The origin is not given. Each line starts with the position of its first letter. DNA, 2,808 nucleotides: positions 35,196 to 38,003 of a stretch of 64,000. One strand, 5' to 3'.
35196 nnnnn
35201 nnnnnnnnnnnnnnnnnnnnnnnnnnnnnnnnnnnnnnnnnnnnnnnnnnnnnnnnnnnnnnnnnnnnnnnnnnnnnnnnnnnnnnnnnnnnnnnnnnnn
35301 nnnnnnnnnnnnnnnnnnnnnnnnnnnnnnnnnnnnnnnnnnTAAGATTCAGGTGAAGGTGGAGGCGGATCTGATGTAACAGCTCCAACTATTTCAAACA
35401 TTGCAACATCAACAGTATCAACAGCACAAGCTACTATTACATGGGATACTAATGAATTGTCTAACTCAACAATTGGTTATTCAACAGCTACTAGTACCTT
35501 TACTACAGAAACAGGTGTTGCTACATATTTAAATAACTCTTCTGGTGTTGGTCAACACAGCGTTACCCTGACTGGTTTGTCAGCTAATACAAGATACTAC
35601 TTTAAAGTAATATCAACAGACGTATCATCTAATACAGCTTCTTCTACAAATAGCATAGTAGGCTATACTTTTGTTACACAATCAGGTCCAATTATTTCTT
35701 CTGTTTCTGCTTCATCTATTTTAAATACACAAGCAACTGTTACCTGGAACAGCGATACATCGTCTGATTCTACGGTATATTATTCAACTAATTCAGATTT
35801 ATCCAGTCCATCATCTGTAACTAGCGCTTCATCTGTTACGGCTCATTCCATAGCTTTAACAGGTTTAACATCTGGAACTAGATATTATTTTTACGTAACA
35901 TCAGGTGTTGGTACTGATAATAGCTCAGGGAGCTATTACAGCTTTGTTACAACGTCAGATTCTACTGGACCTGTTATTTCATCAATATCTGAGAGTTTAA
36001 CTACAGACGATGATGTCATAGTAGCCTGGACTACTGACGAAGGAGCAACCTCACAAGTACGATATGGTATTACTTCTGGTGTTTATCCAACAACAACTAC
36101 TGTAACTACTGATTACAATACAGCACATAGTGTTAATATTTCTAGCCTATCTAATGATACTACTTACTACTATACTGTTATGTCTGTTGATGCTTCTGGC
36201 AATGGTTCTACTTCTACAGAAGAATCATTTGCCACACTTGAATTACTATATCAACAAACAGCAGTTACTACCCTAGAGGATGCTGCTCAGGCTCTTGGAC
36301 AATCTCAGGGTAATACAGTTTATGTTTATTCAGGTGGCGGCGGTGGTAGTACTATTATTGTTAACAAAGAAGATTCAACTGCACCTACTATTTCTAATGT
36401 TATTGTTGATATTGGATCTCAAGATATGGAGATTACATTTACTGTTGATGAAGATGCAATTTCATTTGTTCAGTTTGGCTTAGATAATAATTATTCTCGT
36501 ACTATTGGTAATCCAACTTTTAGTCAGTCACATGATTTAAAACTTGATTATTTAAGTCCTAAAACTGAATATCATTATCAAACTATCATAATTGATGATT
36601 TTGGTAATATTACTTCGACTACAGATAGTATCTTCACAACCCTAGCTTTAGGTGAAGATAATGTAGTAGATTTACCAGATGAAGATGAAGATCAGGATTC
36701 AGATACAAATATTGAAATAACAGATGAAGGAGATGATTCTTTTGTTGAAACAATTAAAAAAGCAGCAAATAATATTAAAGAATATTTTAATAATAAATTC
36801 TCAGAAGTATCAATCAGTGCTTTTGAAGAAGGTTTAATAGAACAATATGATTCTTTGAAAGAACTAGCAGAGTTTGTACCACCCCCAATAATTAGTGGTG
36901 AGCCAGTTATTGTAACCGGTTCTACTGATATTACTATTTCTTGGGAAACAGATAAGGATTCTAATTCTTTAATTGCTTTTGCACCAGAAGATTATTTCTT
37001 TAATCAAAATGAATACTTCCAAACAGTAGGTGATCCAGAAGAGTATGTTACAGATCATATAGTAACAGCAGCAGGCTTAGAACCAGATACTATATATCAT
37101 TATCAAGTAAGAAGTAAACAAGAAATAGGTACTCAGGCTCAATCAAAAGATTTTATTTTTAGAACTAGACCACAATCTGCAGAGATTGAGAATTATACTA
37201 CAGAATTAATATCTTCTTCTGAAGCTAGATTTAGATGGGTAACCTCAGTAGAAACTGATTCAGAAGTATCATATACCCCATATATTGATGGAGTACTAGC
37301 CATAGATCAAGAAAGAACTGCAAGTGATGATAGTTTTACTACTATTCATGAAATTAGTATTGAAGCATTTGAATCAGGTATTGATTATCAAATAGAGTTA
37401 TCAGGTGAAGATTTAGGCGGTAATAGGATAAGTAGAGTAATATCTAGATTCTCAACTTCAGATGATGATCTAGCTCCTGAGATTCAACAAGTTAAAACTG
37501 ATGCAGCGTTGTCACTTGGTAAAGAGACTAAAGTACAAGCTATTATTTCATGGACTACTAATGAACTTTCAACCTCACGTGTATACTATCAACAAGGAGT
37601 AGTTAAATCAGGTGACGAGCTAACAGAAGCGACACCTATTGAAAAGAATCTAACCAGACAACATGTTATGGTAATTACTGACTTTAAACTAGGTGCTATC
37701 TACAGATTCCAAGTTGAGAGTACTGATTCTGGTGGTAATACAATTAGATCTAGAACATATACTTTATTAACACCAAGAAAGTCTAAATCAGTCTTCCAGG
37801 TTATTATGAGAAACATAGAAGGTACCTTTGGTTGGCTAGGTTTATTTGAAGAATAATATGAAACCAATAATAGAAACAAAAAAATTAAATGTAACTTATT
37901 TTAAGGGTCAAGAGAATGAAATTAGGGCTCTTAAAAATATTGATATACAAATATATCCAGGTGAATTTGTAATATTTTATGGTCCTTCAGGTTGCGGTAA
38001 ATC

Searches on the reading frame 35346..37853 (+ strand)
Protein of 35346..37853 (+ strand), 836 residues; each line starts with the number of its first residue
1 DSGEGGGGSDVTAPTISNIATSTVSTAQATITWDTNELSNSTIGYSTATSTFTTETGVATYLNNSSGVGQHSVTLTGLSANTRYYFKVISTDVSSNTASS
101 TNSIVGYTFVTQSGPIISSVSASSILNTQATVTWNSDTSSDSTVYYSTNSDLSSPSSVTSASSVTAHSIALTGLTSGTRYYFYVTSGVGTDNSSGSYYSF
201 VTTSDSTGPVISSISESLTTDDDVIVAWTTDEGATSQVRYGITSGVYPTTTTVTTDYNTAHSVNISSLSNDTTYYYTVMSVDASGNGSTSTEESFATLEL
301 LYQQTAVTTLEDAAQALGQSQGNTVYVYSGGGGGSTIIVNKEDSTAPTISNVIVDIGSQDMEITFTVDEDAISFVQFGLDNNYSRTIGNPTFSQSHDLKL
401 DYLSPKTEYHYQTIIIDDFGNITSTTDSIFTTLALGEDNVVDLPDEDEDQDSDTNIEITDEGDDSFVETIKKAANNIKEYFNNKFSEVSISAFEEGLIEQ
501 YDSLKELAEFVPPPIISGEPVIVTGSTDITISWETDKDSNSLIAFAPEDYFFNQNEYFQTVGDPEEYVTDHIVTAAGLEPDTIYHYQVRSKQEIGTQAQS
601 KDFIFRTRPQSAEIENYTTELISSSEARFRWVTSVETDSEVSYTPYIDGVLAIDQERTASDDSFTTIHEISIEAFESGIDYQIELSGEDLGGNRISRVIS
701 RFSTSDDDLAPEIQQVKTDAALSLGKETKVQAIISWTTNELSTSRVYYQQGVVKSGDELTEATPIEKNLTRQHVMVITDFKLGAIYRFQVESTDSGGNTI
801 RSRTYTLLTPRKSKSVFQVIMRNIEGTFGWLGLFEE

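Call 5: search_protein_families(library=pfam, proteins=[window:35346-37853:+], max_evalue=0.01)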
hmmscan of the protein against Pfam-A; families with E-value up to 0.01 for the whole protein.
window:35346-37853:+ (836 aa): 6 families
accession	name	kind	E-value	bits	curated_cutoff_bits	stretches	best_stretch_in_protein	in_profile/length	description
PF16656.11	Pur_ac_phosph_N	-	7.1e-42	142.3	30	5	523-607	8-93/93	Purple acid Phosphatase, N-terminal domain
PF00041.27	fn3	-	1.3e-16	61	25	2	14-98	3-76/84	Fibronectin type III domain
PF16655.11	PhoD_N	-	1.4e-11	45.2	30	0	566-593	55-81/90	PhoD-like phosphatase, N-terminal domain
PF25059.1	FN3_DSCAM-DSCAML_C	-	8.2e-06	26.5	39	0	570-604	44-78/89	DSCAM/DSCAML C-terminal Fn3-like domain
PF10179.15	NDNF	-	0.0069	16.9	27.3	0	250-296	80-124/127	Neuron-derived neurotrophic factor, first Fn(III) domain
PF19743.5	ASTN1_2_fn3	-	0.0089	16.8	24.3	0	258-292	84-118/123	ASTN1/2 Fn3 domain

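Call 15: find_encoding_contigs(protein=window:35457-37853:+, flank=6000, max_places=10)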
Protein window:35457-37853:+ (799 aa): 23 contigs read that carry it; 2 places shown.
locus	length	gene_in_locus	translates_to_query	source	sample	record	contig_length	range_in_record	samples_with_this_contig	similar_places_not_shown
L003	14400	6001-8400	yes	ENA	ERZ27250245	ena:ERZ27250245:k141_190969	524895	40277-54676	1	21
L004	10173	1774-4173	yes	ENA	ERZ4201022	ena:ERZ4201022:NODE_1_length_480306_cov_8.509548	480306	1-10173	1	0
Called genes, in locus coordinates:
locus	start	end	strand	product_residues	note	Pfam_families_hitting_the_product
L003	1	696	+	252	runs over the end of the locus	PF18306:LDcluster4, PF03641:Lysine_decarbox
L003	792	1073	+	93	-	PF00216:Bac_DNA_binding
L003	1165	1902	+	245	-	PF02592:Vut_1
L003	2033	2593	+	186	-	-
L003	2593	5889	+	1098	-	-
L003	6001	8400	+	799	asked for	PF00041:fn3 (faint), PF16655:PhoD_N (faint), PF25059:FN3_DSCAM-DSCAML_C (faint), PF23376:Fn3_VIN3 (faint), PF16656:Pur_ac_phosph_N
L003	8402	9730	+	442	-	PF00005:ABC_tran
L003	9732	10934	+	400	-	PF12704:MacB_PCD, PF02687:FtsX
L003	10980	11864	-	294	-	PF00781:DAGK_cat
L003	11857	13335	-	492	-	PF00478:IMPDH, PF00571:CBS, PF01070:FMN_dh, PF03060:NMO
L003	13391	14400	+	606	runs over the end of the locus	PF00117:GATase, PF07722:Peptidase_C26 (weak), PF02540:NAD_synthase (weak), PF00958:GMP_synt_C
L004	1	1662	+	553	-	?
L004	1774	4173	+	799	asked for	PF00041:fn3 (faint), PF16655:PhoD_N (faint), PF25059:FN3_DSCAM-DSCAML_C (faint), PF23376:Fn3_VIN3 (faint), PF16656:Pur_ac_phosph_N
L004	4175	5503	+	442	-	PF00005:ABC_tran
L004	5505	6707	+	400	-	PF12704:MacB_PCD, PF02687:FtsX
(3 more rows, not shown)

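Call 44: search_protein_families(library=ncbifam, proteins=[window:35346-37853:+], max_evalue=0.01)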
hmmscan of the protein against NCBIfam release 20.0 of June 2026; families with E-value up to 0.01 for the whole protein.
window:35346-37853:+ (836 aa): 1 family
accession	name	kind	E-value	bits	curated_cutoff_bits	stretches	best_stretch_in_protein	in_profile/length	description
NF045522.1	MXAN_2561_fam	equivalog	2.7e-07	30.3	150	1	200-295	160-255/304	MXAN_2561 family MXYO-CTERM-anchored protein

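Call 54: search_solved_structures(query=window:35346-37853:+, max_evalue=0.001)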
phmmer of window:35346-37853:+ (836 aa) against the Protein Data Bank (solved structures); distinct sequences matched with E-value up to 0.001: 0.
